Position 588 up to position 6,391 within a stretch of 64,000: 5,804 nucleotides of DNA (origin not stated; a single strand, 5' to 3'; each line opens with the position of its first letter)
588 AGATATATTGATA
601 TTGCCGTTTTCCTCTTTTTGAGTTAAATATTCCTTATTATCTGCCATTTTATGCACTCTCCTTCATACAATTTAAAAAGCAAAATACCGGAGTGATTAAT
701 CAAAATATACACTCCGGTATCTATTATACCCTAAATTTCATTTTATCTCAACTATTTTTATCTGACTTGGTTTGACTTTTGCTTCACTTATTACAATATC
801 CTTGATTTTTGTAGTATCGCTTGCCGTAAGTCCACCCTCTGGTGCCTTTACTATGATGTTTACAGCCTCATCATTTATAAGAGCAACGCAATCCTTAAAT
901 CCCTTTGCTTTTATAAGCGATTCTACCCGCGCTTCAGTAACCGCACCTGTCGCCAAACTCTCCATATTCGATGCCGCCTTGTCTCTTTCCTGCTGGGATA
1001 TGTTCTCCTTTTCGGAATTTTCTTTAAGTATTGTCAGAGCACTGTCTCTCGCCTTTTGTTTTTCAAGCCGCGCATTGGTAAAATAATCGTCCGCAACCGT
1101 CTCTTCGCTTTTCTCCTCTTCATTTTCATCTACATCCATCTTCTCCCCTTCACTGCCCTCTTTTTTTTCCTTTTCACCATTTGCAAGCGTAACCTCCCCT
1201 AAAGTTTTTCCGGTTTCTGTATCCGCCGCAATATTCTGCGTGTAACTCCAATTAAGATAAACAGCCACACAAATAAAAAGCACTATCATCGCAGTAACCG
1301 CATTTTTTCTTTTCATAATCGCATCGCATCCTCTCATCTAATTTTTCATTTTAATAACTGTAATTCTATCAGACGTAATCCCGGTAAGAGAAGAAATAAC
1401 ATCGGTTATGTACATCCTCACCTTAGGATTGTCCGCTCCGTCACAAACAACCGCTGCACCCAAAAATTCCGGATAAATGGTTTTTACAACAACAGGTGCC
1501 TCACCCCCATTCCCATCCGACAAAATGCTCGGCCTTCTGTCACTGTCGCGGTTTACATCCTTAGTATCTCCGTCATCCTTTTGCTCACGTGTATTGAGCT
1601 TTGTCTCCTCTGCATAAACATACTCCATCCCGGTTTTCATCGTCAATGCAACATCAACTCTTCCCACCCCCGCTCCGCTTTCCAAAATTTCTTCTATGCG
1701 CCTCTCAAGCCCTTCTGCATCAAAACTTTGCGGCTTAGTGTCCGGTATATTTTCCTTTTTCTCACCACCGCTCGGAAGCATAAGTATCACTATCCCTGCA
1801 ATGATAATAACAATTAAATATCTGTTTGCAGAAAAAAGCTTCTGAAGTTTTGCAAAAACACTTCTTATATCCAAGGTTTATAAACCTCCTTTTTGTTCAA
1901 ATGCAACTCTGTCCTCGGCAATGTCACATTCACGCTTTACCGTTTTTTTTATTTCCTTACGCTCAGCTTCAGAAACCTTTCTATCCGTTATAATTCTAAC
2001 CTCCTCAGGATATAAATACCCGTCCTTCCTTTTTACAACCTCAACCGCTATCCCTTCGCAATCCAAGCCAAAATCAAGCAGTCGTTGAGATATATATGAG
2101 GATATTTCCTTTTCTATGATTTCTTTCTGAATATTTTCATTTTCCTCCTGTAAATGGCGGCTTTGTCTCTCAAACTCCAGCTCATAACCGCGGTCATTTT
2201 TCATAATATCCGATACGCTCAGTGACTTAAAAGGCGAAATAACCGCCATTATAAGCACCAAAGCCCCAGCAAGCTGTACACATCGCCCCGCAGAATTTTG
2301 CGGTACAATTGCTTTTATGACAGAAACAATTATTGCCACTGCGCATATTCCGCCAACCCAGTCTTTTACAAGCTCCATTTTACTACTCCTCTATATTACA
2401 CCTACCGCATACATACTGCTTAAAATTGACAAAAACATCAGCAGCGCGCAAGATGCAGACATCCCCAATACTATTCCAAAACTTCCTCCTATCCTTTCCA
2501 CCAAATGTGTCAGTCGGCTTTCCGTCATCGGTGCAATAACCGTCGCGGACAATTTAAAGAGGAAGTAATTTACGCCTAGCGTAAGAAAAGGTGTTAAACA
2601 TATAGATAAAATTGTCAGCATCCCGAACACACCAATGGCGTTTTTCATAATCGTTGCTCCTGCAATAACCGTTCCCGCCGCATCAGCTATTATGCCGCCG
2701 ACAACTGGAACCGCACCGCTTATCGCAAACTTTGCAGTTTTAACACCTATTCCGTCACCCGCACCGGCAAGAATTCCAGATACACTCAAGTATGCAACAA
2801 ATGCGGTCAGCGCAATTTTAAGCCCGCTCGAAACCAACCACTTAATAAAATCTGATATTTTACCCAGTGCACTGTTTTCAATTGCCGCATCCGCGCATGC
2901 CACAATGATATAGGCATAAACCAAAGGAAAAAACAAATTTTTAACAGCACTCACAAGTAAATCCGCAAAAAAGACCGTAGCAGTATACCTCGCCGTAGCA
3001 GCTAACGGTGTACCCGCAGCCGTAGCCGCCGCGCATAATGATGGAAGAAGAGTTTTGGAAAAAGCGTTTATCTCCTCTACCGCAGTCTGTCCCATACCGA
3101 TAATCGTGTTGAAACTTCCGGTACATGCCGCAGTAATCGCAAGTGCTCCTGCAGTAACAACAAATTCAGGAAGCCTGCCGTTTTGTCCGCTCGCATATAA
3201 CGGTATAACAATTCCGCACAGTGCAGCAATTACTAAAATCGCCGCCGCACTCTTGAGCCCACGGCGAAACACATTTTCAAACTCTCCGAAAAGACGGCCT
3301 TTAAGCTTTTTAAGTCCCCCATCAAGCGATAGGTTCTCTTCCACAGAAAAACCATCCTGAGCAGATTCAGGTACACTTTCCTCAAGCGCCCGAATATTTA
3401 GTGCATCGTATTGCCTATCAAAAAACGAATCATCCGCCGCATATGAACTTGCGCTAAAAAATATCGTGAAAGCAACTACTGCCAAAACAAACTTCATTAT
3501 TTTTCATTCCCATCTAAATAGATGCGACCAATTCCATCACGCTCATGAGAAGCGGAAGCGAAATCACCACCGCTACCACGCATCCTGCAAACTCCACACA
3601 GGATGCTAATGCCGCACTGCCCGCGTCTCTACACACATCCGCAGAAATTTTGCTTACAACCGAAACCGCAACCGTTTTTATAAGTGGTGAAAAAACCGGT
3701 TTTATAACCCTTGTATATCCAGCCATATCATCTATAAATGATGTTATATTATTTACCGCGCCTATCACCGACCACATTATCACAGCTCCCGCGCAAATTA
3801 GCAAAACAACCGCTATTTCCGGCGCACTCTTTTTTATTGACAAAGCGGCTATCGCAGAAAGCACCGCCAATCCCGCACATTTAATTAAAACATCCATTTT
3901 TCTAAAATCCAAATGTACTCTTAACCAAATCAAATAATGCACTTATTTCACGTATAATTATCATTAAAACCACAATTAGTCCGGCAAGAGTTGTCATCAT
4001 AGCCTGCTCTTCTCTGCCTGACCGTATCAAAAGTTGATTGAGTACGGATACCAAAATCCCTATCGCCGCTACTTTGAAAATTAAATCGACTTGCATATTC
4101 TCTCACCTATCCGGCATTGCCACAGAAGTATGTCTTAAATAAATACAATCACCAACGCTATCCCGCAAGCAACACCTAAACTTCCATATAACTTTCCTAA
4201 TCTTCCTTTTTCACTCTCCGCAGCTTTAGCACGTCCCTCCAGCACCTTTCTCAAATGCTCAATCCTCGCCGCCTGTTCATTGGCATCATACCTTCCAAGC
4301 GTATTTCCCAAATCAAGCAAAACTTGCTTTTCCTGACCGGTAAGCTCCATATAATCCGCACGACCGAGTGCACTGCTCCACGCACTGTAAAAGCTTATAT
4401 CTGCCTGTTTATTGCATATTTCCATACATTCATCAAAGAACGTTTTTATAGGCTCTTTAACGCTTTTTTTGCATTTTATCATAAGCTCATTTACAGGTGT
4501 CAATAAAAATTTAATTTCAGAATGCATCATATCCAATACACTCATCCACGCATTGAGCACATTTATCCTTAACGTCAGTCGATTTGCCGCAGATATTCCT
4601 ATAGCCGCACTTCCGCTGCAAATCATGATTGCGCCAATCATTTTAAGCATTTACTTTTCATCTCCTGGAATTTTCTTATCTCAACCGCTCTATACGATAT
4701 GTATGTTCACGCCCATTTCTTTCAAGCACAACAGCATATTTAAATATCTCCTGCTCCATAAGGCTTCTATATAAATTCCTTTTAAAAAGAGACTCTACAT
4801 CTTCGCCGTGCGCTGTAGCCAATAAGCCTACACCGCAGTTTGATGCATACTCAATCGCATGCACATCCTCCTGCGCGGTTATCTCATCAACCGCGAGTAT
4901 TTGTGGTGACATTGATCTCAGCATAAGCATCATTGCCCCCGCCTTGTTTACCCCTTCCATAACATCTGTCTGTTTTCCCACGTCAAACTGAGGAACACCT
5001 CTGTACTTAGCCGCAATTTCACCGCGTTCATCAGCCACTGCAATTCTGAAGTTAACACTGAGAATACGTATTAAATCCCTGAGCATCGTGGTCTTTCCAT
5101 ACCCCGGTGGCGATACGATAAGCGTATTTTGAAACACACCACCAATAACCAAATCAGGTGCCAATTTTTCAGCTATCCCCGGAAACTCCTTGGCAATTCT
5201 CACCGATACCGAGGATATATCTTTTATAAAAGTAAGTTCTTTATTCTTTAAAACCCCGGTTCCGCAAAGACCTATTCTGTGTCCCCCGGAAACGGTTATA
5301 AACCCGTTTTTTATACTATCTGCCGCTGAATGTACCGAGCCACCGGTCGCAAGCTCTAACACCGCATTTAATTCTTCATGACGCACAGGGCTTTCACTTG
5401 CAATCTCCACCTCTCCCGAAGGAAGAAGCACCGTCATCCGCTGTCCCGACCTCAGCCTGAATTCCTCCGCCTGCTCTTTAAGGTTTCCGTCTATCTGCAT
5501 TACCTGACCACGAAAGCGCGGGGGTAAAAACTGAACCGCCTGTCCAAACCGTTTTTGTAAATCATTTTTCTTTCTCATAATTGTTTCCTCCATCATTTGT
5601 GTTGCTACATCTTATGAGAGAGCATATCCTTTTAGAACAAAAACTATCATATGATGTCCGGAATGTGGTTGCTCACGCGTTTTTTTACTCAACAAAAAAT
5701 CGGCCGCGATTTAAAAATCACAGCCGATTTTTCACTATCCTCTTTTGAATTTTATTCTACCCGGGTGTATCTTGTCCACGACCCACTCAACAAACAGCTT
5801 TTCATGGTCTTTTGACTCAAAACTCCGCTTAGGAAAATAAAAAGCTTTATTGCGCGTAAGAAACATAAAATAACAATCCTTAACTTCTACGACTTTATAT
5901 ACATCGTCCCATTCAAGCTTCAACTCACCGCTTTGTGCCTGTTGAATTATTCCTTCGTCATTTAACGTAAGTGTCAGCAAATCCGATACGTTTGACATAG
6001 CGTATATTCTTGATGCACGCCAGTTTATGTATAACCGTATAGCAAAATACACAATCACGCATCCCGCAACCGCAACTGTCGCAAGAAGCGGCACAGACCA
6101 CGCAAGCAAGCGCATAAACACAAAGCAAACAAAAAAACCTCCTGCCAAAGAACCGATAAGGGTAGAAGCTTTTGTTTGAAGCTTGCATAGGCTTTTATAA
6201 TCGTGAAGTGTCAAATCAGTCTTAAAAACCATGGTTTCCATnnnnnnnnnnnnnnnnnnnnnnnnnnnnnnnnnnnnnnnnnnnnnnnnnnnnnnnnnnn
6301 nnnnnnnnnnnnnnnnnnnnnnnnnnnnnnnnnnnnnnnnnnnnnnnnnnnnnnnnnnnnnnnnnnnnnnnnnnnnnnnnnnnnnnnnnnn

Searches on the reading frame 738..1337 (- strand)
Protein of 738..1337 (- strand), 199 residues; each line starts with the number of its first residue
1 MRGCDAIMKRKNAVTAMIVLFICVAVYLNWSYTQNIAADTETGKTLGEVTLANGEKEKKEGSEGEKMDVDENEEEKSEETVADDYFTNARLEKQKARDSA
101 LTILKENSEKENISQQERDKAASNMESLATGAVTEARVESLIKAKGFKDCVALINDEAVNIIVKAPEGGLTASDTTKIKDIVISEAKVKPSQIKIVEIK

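Call 36: search_protein_families(library=ncbifam, proteins=[window:738-1337:-], max_evalue=0.00001)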
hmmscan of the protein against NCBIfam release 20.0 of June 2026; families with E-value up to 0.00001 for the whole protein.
window:738-1337:- (199 aa): 0 families

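Call 80: search_protein_families(library=pfam, proteins=[window:738-1337:-], max_evalue=0.0001)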
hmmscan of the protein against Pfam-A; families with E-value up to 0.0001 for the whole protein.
window:738-1337:- (199 aa): 1 family
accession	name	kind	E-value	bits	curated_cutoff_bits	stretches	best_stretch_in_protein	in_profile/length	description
PF12685.13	SpoIIIAH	-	2e-39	135.9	30.6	1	10-195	1-191/191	SpoIIIAH-like protein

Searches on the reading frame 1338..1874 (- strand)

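Call 36: search_protein_families(library=ncbifam, proteins=[window:1338-1874:-], max_evalue=0.00001)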
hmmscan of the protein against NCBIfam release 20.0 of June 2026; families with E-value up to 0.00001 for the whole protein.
window:1338-1874:- (178 aa): 1 family
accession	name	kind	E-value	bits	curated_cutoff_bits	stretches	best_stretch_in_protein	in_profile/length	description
TIGR02830.1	spore_III_AG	equivalog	4e-23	81.8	147.7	1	52-177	58-186/186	stage III sporulation protein AG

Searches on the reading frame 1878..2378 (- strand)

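Call 36: search_protein_families(library=ncbifam, proteins=[window:1878-2378:-], max_evalue=0.00001)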
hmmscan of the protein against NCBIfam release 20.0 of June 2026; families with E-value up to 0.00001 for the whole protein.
window:1878-2378:- (166 aa): 1 family
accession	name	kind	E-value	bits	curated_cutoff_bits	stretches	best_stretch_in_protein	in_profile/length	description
TIGR02896.1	spore_III_AF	equivalog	1.8e-09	38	61.3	1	2-90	1-92/106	stage III sporulation protein AF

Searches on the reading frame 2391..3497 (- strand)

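Call 36: search_protein_families(library=ncbifam, proteins=[window:2391-3497:-], max_evalue=0.00001)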
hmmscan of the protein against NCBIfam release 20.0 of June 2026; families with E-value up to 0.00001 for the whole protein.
window:2391-3497:- (368 aa): 1 family
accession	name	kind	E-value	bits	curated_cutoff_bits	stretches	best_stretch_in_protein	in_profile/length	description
TIGR02829.1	spore_III_AE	equivalog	5.3e-42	144.4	247.45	1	47-359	67-375/381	stage III sporulation protein AE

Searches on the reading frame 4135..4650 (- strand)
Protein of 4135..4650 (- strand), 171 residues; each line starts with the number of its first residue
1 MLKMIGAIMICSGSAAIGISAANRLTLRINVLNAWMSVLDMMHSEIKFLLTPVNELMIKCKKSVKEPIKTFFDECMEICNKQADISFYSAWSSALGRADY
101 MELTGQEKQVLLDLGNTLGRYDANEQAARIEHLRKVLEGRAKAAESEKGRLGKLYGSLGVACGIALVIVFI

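Call 36: search_protein_families(library=ncbifam, proteins=[window:4135-4650:-], max_evalue=0.00001)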
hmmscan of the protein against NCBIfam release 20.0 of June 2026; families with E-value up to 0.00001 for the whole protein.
window:4135-4650:- (171 aa): 1 family
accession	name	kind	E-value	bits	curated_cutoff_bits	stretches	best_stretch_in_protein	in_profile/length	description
TIGR02833.1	spore_III_AB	equivalog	4.8e-31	108.1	146.5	1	3-171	1-170/170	stage III sporulation protein SpoIIIAB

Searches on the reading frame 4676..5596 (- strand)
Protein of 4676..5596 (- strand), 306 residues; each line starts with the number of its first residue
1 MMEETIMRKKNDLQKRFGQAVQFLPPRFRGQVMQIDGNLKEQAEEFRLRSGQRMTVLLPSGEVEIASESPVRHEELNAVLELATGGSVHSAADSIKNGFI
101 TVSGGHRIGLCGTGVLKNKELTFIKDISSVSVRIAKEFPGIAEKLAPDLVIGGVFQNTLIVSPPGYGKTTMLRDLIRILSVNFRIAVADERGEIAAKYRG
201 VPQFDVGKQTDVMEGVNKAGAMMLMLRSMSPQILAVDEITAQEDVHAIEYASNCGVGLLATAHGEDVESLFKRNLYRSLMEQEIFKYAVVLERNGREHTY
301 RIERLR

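Call 36: search_protein_families(library=ncbifam, proteins=[window:4676-5596:-], max_evalue=0.00001)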
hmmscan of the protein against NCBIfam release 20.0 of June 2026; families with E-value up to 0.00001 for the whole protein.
window:4676-5596:- (306 aa): 2 families
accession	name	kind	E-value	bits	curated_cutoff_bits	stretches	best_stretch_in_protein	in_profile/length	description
TIGR02858.1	spore_III_AA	equivalog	1.8e-77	260.3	281.3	1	44-294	1-260/272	stage III sporulation protein AA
TIGR02788.1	VirB11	equivalog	1.2e-06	27.8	249.95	1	156-273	145-261/308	P-type DNA transfer ATPase VirB11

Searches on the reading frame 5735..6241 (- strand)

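Call 36: search_protein_families(library=ncbifam, proteins=[window:5735-6241:-], max_evalue=0.00001)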
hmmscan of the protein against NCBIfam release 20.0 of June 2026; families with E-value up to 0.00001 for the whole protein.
window:5735-6241:- (168 aa): 0 families

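Call 80: search_protein_families(library=pfam, proteins=[window:5735-6241:-], max_evalue=0.0001)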
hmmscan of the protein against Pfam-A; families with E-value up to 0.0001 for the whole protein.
window:5735-6241:- (168 aa): 1 family
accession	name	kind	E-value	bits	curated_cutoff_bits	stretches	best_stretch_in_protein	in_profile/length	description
PF14317.12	YcxB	-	1.6e-14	53.8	23.3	1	93-152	1-59/61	YcxB-like protein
